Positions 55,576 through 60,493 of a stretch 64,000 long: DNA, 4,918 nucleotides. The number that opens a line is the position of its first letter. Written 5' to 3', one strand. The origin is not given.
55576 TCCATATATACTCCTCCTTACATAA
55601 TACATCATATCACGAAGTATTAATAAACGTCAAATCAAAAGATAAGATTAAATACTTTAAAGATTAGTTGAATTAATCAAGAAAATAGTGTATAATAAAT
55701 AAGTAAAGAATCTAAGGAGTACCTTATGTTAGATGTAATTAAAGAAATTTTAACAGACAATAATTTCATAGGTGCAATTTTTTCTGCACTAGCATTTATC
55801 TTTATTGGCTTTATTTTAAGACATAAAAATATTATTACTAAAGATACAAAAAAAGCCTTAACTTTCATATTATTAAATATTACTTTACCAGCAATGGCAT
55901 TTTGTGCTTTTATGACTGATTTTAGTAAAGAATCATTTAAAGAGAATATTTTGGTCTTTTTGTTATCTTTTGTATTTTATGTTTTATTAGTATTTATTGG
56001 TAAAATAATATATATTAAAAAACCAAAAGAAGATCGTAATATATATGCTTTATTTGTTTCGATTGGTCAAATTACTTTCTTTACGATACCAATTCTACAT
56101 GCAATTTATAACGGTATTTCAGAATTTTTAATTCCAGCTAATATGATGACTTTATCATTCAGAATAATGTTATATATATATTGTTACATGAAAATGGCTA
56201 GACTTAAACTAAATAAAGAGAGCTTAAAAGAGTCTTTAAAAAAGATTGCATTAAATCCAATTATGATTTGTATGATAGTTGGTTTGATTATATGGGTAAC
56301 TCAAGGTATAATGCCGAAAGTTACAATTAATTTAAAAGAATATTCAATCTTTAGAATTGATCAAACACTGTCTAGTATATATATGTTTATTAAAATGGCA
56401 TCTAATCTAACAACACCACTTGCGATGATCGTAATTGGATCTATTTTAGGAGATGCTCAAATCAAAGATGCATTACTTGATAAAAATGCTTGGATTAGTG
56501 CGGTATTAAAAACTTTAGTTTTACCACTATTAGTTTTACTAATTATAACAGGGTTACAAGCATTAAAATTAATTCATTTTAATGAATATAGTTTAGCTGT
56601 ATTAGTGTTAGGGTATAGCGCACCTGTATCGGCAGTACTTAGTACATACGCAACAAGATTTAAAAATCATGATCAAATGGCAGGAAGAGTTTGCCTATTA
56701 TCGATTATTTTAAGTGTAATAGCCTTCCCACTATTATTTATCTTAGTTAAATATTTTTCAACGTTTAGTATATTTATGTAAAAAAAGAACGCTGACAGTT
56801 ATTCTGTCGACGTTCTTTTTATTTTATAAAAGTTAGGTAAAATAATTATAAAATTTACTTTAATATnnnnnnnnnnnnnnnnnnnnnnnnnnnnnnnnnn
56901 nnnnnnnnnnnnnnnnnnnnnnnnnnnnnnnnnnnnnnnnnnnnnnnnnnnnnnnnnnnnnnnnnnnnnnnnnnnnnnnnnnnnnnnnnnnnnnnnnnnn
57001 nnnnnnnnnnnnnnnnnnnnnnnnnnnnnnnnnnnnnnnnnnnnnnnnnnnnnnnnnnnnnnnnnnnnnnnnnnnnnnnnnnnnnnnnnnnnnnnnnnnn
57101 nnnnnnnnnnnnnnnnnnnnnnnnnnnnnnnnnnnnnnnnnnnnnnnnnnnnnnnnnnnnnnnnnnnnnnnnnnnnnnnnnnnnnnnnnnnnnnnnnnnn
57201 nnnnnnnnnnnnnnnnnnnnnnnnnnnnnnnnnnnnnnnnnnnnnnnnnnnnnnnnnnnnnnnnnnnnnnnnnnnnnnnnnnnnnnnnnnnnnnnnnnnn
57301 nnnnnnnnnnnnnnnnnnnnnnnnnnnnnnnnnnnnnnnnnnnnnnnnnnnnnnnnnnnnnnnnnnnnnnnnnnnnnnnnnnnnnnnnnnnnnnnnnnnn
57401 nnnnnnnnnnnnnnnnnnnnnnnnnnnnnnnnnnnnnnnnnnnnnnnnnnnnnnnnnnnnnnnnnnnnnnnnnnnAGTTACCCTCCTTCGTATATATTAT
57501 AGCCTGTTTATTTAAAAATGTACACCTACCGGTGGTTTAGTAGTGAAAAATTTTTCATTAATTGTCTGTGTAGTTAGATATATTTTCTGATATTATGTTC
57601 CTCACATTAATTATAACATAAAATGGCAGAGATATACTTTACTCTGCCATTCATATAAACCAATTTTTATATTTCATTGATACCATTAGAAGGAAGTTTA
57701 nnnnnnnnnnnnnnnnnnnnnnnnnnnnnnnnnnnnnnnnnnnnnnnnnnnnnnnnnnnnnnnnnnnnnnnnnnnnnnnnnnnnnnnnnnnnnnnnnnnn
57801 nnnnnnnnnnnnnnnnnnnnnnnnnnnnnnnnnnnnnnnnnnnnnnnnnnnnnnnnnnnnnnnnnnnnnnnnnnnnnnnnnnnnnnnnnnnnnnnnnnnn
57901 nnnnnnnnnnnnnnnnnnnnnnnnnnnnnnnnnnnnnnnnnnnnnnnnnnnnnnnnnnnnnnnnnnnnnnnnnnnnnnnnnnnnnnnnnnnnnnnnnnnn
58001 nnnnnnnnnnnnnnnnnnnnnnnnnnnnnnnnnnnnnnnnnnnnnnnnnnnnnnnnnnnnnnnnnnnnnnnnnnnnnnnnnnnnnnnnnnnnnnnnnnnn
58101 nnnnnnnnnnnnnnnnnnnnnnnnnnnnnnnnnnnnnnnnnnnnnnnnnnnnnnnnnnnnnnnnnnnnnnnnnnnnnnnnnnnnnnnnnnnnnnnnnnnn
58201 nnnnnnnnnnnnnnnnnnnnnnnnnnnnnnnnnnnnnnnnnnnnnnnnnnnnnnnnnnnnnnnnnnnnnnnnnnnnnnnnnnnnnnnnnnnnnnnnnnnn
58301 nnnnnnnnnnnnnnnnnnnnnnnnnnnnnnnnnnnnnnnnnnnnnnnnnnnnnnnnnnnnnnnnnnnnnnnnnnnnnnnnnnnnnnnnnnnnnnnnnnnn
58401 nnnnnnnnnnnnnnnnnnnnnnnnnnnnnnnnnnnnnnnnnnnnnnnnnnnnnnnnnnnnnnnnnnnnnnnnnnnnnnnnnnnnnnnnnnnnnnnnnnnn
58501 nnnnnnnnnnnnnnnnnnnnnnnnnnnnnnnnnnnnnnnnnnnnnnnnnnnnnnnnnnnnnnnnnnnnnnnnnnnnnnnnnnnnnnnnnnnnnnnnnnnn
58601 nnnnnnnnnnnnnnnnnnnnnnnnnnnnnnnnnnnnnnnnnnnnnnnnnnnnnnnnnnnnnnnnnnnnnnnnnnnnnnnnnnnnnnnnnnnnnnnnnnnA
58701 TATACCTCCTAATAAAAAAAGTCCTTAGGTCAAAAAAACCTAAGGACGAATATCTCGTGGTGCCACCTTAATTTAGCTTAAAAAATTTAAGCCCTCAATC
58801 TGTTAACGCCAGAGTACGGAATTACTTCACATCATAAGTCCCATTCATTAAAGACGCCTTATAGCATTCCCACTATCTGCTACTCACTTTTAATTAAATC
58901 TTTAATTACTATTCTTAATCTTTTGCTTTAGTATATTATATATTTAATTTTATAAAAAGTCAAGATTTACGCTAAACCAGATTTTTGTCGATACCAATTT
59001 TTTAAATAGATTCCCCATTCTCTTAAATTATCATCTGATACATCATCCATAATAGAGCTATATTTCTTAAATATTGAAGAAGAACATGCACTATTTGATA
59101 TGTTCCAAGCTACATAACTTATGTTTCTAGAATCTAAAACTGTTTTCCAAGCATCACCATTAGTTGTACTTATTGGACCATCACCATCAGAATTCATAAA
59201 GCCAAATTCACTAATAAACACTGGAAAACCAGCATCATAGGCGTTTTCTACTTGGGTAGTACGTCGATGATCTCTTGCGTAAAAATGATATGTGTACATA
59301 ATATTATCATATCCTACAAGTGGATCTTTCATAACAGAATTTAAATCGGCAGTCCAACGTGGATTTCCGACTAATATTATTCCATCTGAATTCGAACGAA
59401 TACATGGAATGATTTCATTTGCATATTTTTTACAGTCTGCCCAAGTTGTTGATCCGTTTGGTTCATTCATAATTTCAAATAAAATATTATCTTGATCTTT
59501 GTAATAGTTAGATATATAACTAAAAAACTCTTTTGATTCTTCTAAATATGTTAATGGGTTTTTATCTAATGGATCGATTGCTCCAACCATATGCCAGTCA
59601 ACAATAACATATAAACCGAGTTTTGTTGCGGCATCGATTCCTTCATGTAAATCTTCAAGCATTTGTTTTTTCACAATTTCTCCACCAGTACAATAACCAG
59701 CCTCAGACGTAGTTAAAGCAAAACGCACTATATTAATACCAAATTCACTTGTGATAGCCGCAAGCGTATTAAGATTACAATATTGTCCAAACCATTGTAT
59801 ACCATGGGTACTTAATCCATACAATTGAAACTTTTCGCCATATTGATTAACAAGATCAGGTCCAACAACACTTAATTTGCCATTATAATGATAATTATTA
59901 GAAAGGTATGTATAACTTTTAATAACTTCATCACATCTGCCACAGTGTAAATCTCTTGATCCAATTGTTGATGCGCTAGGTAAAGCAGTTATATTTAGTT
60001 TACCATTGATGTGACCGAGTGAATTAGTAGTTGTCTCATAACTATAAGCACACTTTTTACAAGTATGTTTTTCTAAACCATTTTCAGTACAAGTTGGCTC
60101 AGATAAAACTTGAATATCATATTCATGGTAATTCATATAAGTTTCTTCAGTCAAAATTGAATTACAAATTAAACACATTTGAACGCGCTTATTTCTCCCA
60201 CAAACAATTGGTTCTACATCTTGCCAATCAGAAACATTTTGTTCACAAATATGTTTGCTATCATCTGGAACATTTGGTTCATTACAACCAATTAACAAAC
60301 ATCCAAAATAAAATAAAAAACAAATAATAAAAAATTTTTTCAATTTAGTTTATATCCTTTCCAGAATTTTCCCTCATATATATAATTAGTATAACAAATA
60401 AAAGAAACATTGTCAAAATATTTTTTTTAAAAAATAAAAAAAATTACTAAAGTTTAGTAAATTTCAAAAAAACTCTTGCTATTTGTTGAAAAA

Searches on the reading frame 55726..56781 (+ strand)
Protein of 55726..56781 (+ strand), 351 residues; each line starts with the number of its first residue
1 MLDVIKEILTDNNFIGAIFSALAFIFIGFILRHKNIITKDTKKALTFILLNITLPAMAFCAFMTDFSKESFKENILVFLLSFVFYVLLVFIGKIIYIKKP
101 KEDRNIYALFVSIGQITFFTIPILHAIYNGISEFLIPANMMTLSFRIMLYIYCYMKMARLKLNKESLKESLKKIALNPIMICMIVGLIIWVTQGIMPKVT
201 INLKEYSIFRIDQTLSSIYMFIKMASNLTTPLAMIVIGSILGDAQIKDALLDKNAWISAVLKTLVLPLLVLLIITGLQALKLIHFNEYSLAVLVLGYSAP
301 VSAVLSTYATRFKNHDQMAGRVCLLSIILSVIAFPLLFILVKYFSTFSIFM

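Call 19: search_protein_families(library=pfam, proteins=[window:55726-56781:+], max_evalue=0.01)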
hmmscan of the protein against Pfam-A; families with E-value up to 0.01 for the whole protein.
window:55726-56781:+ (351 aa): 1 family
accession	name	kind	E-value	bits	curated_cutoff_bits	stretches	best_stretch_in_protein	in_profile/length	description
PF03547.23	Mem_trans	-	4.6e-20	71.9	25.7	1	16-336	4-341/343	Membrane transport protein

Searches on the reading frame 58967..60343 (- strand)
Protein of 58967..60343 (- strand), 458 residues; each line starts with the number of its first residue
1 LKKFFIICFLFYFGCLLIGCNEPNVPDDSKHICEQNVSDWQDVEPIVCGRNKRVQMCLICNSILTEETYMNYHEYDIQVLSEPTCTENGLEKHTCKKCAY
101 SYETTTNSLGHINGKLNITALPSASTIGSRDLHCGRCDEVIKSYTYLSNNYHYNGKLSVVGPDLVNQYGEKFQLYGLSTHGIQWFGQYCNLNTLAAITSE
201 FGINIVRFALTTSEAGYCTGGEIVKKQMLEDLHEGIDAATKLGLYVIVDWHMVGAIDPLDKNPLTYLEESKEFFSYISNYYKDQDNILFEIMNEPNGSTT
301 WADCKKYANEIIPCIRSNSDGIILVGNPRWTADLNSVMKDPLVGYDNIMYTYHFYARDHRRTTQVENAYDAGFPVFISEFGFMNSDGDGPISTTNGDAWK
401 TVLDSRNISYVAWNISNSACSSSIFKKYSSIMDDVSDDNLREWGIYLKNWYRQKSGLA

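Call 20: search_protein_families(library=pfam, proteins=[window:58967-60343:-], max_evalue=0.01)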
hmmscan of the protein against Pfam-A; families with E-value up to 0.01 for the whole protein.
window:58967-60343:- (458 aa): 1 family
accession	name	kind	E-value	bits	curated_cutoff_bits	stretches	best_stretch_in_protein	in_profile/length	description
PF00150.24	Cellulase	-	1e-52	179.8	23.5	1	165-417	1-270/272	Cellulase (glycosyl hydrolase family 5)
